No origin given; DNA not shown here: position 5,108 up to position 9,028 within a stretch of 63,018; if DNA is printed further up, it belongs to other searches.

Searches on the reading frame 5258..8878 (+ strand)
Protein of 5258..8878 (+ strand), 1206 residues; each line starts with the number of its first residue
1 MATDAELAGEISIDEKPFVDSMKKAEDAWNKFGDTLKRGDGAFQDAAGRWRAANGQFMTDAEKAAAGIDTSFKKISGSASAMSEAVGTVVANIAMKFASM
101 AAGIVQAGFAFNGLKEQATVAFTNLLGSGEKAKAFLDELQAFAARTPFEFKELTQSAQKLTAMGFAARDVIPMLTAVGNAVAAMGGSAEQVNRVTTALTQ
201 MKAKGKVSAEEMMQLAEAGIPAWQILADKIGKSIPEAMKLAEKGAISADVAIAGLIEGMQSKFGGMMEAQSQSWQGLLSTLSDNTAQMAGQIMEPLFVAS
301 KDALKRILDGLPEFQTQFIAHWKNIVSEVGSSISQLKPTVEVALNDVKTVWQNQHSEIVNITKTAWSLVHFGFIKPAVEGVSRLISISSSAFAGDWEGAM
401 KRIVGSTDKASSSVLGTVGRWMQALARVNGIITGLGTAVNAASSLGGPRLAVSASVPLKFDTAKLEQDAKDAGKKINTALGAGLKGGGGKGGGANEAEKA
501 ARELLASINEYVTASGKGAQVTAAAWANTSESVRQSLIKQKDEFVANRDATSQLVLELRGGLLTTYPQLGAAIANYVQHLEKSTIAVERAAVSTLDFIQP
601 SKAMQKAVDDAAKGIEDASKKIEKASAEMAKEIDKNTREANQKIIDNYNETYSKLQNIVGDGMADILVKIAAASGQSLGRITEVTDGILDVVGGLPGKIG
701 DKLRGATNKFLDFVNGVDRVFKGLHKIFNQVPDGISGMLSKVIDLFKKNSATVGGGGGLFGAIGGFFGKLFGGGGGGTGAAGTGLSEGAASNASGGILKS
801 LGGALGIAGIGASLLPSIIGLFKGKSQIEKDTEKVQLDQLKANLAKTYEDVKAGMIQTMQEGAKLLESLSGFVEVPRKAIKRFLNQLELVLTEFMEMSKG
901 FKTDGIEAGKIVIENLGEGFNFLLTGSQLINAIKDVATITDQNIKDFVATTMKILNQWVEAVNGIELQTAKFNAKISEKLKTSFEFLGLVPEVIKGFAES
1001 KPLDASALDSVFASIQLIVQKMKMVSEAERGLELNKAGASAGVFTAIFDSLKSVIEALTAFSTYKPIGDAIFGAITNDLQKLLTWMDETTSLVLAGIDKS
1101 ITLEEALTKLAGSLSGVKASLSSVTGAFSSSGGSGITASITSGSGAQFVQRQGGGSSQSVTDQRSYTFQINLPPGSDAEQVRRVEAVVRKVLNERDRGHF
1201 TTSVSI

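Call 28: search_protein_families(library=phrogs, proteins=[window:5258-8878:+], max_evalue=0.00001)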
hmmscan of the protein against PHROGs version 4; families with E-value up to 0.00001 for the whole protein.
window:5258-8878:+ (1206 aa): 22 families
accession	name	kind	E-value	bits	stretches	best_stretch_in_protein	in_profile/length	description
phrog_12798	-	tail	7.4e-56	190.9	1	73-681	46-543/1031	tail length tape measure protein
phrog_9959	-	tail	9.4e-32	110.6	1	55-288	31-250/1708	tail length tape measure protein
phrog_1686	-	tail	2.2e-27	96.4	1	44-660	66-606/1224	tail length tape measure protein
phrog_973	-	tail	1e-26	94.2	1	41-806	59-792/1465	tail length tape measure protein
phrog_16017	-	unknown function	3.5e-25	89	1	57-292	207-433/1234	-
phrog_33570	-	unknown function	2.2e-17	63.8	1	87-289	235-434/686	-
phrog_16692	-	unknown function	1.1e-12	48.3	1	68-284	141-370/1107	-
phrog_2335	-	tail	1.4e-12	47.4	1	22-641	400-1014/1536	tail length tape measure protein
phrog_1942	-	tail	5.3e-11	42.7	1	77-305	115-344/1178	tail length tape measure protein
phrog_167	-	tail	7.9e-11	41.4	1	24-773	240-987/1555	tail length tape measure protein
phrog_21157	-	tail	9e-11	41.9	1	58-313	250-506/782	minor tail protein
phrog_3336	-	tail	2.5e-10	40.6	1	51-274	31-260/1051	tail length tape measure protein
phrog_4070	-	tail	6e-10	38.9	0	581-740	245-399/989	tail length tape measure protein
phrog_4372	-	tail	4e-09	35.5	0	58-221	57-225/1681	tail length tape measure protein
phrog_31957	-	unknown function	5.2e-08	32.6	1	62-291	170-425/1134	-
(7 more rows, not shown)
